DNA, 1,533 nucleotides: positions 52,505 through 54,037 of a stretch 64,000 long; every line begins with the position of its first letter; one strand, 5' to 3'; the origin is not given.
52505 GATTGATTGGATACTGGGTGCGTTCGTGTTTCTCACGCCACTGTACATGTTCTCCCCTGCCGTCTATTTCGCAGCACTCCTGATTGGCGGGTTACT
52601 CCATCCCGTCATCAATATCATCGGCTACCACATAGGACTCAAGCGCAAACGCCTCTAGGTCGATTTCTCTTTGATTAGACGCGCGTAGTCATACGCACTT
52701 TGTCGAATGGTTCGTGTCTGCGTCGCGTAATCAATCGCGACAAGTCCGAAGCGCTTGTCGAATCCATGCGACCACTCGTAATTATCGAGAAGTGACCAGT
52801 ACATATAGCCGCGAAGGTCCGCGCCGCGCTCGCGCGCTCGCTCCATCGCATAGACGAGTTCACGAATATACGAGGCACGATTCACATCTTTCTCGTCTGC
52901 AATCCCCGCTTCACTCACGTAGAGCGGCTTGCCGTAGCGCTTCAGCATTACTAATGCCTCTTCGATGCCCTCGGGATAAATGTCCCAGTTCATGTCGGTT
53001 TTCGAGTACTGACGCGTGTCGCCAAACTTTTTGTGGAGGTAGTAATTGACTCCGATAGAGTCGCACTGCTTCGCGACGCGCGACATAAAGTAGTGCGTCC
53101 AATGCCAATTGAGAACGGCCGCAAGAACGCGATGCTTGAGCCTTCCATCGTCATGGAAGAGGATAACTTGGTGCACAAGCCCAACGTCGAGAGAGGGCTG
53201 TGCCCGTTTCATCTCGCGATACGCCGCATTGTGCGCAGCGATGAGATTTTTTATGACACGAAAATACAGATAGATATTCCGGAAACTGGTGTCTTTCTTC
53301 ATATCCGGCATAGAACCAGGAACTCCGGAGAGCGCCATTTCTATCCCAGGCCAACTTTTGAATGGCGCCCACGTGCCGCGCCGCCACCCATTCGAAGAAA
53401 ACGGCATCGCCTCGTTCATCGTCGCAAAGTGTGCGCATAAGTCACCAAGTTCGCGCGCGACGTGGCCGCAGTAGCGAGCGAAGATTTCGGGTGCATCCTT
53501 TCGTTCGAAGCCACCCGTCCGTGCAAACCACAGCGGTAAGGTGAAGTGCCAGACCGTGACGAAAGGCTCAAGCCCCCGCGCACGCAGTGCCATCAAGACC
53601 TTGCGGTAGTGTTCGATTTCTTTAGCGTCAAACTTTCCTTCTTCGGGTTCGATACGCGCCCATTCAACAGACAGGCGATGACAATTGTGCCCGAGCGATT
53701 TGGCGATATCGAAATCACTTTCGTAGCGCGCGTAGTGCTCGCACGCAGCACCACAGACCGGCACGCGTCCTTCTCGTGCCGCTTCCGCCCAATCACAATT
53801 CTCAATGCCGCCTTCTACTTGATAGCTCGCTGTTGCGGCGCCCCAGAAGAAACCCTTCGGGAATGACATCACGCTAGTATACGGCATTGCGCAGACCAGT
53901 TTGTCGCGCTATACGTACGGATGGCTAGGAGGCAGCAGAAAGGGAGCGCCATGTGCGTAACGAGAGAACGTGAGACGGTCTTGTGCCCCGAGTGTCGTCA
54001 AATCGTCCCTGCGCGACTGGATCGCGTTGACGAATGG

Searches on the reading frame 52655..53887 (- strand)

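Call 3: search_protein_families(library=pfam, proteins=[window:52655-53887:-], max_evalue=0.01)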
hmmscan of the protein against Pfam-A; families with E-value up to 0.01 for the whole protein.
window:52655-53887:- (410 aa): 3 families
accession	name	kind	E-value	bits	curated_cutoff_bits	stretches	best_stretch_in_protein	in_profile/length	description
PF00232.24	Glyco_hydro_1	-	4.3e-68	230.3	22.6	2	8-268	4-250/453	Glycosyl hydrolase family 1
PF00331.26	Glyco_hydro_10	-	1e-05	25.4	22.1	0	74-173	45-142/311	Glycosyl hydrolase family 10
PF02449.21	Glyco_hydro_42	-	0.0035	17.2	21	1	55-123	12-78/376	Beta-galactosidase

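Call 4: search_protein_families(library=ncbifam, proteins=[window:52655-53887:-], max_evalue=0.01)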
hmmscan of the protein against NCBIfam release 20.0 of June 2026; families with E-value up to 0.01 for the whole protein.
window:52655-53887:- (410 aa): 8 families
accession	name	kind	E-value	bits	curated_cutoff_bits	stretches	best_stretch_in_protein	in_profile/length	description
TIGR03356.1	BGL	equivalog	7.5e-77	259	478.5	2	9-176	1-178/427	GH1 family beta-glucosidase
NF010036.0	PRK13511.1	subfamily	7.2e-55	186.4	610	2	7-177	3-178/469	6-phospho-beta-galactosidase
NF041004.1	Beta_gal_BgaS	equivalog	2.3e-51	174.9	475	3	296-408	353-466/479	beta-galactosidase BgaS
TIGR01233.1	lacG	equivalog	1.9e-39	135.9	561.2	2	9-177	4-177/472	6-phospho-beta-galactosidase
NF007356.0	PRK09852.1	subfamily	1.3e-22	80.2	623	2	47-160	65-181/474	6-phospho-beta-glucosidase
NF007154.0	PRK09589.1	subfamily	4e-22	78.6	624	2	47-160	61-177/476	6-phospho-beta-glucosidase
NF007158.0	PRK09593.1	subfamily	7.5e-20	71.1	639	2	48-159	68-182/478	6-phospho-beta-glucosidase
NF011589.0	PRK15014.1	subfamily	3.4e-18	66.2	686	2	8-161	5-180/477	6-phospho-beta-glucosidase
